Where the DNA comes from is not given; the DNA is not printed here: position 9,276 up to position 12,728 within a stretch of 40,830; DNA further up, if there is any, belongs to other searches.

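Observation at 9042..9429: Unannotated tandem pair of paralogous acidic, proline-rich micro-ORFs with their own near-consensus promoter, directly downstream of the Type IIG enzyme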

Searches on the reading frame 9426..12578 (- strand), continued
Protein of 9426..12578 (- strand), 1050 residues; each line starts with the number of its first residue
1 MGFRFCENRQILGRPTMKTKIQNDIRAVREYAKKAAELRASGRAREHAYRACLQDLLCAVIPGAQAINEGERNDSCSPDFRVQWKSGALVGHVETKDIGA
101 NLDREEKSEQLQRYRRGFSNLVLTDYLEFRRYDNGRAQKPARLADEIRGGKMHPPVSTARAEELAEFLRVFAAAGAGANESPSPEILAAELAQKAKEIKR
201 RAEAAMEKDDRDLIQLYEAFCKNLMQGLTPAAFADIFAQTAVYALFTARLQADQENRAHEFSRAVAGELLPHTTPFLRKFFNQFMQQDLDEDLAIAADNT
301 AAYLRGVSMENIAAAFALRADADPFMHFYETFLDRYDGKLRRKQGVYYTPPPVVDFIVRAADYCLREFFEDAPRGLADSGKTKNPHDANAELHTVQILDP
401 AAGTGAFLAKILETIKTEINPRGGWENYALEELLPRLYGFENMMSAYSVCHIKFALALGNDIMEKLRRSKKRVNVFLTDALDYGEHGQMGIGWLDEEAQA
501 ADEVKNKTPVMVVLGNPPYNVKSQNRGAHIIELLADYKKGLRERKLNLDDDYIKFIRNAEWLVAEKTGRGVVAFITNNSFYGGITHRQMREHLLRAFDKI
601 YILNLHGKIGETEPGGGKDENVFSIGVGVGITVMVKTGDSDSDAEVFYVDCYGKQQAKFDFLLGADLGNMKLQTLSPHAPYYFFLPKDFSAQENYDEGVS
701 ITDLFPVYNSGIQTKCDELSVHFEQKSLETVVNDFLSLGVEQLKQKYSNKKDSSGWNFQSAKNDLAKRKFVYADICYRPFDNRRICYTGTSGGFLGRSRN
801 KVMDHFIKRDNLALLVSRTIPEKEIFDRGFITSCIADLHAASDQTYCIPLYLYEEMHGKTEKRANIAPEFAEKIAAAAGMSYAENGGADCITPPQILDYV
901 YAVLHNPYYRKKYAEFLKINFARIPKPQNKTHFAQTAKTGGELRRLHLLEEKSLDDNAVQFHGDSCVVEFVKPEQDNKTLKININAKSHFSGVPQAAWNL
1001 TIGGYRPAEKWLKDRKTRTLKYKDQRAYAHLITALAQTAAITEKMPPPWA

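Call 81: find_encoding_contigs(protein=P0012, flank=2500, max_places=1)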
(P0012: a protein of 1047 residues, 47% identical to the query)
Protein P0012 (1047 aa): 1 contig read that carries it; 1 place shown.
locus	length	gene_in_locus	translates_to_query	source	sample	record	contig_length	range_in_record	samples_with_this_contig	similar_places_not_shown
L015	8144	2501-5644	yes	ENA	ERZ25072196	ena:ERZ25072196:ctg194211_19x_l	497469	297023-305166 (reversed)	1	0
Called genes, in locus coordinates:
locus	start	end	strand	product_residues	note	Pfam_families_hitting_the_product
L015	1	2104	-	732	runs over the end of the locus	-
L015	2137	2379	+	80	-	-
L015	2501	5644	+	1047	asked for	PF02384:N6_Mtase, PF20473:MmeI_Mtase (weak), PF07669:Eco57I, PF18135:Type_ISP_C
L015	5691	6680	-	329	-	PF08401:ArdcN, PF18818:MPTase-PolyVal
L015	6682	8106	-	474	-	PF14691:Fer4_20, PF00890:FAD_binding_2 (weak), PF01266:DAO (weak), PF03486:HI0933_like (weak), PF07992:Pyr_redox_2, PF12831:FAD_oxidored (weak), PF13450:NAD_binding_8, PF01593:Amino_oxidase (weak), +2 more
